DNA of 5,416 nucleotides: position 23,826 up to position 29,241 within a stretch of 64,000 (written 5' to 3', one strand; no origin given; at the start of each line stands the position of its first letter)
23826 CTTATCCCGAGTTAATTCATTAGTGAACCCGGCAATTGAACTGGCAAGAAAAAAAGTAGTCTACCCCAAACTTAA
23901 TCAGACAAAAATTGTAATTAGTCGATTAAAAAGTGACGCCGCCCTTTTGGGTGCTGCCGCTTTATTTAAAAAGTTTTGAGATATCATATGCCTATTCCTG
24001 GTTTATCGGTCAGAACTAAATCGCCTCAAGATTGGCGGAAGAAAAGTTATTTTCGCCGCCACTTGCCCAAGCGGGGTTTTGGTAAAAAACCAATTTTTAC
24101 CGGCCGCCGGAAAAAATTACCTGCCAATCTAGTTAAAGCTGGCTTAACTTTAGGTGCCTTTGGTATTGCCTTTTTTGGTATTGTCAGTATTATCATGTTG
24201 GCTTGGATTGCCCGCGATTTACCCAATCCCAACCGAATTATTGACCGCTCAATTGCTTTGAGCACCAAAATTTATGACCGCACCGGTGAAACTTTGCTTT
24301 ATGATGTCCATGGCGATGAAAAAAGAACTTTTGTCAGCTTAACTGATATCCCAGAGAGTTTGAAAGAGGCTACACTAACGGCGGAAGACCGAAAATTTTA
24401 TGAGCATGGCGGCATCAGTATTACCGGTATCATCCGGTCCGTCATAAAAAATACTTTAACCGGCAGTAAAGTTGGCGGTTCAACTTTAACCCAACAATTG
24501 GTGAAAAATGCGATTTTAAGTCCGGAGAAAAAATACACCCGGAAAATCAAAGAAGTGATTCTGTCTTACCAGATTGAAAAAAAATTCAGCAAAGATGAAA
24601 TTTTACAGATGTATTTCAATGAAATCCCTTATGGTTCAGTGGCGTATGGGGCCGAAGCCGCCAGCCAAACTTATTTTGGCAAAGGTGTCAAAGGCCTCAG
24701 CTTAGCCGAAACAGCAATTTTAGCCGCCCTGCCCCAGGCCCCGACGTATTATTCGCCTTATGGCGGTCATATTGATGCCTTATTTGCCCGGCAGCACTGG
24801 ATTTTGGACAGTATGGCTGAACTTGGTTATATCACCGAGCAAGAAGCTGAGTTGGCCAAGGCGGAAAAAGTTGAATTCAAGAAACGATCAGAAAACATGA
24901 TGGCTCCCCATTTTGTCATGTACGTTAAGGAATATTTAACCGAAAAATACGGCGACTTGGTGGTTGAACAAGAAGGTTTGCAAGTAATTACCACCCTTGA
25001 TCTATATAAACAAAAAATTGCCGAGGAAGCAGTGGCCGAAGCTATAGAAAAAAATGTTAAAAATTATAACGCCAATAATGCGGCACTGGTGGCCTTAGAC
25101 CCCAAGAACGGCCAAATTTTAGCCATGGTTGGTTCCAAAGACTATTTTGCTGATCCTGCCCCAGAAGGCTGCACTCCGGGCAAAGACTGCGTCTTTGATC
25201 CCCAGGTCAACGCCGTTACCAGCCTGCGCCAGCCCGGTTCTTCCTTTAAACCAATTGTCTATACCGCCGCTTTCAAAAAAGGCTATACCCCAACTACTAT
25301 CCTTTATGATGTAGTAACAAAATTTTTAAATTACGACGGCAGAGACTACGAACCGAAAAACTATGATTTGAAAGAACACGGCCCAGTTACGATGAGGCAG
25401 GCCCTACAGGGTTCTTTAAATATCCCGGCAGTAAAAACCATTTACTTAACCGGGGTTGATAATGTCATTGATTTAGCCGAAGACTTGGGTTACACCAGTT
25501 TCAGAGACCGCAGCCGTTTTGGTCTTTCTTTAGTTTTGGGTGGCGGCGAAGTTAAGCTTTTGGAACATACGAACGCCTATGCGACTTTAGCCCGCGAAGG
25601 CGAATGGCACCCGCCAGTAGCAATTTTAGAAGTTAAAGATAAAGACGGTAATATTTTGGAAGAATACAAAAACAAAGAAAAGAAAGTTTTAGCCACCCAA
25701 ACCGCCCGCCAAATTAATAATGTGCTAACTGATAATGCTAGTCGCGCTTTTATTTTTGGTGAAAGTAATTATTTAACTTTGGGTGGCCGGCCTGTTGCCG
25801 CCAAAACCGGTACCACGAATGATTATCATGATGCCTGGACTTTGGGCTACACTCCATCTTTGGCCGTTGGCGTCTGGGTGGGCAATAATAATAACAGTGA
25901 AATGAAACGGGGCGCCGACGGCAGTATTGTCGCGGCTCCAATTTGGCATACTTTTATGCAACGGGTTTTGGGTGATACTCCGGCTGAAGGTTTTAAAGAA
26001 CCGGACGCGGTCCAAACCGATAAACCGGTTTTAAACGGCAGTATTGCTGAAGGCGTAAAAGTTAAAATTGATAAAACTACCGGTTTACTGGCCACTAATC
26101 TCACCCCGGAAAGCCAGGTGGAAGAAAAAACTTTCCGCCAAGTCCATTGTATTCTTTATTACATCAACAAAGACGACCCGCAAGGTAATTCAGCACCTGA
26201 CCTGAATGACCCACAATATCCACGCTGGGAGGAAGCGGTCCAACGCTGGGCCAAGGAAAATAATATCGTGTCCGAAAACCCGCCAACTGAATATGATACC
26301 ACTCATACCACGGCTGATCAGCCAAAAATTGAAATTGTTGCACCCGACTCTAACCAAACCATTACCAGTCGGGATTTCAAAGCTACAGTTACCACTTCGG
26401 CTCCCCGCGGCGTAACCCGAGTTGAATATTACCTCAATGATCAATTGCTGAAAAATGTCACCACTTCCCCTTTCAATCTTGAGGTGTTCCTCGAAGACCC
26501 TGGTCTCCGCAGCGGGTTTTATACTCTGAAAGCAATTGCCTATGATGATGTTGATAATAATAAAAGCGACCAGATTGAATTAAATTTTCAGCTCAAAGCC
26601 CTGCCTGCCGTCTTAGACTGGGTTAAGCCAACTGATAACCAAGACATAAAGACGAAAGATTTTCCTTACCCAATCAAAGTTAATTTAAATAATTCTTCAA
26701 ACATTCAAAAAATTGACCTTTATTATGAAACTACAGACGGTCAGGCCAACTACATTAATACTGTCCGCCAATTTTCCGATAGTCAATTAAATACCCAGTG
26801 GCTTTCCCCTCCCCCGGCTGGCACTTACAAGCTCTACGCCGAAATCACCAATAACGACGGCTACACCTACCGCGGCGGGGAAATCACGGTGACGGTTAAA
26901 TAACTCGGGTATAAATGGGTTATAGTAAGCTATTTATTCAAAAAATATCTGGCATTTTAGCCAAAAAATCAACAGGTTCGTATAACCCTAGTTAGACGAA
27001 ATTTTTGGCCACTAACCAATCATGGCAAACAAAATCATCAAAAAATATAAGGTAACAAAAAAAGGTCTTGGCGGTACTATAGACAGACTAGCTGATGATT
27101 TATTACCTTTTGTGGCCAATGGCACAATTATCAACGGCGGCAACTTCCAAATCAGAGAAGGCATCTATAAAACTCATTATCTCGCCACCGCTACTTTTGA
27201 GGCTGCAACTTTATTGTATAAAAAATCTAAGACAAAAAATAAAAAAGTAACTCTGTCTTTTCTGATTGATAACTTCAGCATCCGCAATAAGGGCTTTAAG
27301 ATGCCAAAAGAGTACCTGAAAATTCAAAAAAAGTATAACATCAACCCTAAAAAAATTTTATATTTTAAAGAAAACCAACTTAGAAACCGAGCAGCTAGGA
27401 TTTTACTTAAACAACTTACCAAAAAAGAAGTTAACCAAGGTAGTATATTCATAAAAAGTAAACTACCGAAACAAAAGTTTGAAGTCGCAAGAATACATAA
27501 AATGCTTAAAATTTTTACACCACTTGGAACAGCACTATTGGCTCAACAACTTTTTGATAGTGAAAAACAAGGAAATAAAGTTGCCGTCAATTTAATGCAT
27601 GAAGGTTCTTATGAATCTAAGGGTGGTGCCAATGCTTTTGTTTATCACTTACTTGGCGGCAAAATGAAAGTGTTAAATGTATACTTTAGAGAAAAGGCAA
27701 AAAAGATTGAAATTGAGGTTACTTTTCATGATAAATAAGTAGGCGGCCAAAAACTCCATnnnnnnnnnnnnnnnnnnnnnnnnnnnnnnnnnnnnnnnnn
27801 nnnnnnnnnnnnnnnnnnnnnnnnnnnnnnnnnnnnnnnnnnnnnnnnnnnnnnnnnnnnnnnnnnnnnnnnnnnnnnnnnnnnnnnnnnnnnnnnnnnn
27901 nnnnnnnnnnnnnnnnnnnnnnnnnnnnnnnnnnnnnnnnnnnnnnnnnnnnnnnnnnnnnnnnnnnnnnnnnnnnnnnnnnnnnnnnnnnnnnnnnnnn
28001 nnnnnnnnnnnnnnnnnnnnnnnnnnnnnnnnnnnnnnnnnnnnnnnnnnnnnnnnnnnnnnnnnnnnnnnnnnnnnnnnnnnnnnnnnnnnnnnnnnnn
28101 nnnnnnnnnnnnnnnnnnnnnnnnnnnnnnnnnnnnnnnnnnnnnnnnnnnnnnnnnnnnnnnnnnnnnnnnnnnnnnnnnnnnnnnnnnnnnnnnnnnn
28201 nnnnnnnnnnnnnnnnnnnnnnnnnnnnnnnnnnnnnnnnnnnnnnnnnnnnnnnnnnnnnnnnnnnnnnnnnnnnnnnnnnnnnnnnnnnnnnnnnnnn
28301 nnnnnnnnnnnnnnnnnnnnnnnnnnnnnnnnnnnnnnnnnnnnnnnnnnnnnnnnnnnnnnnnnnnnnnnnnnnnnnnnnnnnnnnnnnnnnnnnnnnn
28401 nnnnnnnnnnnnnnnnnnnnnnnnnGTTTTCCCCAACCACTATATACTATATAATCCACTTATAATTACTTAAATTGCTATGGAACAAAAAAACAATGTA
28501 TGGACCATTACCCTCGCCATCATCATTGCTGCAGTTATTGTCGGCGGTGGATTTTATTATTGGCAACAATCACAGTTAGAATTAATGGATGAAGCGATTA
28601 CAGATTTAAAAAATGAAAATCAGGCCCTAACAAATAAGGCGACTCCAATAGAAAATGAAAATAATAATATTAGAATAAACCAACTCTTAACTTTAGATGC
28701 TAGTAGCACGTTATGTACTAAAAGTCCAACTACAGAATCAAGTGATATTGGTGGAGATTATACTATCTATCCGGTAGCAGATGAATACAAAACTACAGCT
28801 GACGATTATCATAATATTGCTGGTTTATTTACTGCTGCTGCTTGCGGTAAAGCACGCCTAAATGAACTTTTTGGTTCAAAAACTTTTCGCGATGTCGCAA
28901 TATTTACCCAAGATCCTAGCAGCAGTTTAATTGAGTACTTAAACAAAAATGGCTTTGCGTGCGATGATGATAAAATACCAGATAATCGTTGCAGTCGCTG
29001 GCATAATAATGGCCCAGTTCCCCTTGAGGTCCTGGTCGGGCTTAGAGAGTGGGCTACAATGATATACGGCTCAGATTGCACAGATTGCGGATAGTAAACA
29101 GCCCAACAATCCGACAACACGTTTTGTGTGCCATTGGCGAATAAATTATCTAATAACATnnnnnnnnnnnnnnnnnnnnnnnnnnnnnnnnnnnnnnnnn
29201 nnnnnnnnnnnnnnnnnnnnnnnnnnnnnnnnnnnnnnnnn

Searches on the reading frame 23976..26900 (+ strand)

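Call 6: search_protein_families(library=pfam, proteins=[window:23976-26900:+], max_evalue=0.001)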
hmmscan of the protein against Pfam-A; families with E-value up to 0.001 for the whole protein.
window:23976-26900:+ (975 aa): 3 families
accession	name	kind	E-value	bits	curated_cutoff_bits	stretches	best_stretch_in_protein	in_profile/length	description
PF00912.28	Transgly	-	1.6e-58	197.5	27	1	109-280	6-177/178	Transglycosylase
PF00905.27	Transpeptidase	-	3e-25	89.5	22.1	1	370-661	2-298/299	Penicillin binding protein transpeptidase domain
PF17957.7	Big_7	-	1e-13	52.1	24.1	1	783-853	1-70/70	Bacterial Ig domain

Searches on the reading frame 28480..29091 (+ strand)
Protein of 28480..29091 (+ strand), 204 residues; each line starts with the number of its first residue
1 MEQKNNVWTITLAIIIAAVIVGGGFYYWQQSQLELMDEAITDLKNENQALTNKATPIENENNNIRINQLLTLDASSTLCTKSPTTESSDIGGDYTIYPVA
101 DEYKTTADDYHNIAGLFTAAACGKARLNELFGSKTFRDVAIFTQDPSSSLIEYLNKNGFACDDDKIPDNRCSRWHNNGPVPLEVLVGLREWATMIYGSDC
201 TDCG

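Call 6: search_protein_families(library=pfam, proteins=[window:28480-29091:+], max_evalue=0.001)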
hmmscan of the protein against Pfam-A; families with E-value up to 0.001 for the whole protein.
window:28480-29091:+ (204 aa): 1 family
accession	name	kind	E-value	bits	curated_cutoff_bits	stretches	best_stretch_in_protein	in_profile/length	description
PF10883.13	DUF2681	-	0.00015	22.4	28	1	12-68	7-63/90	Protein of unknown function (DUF2681)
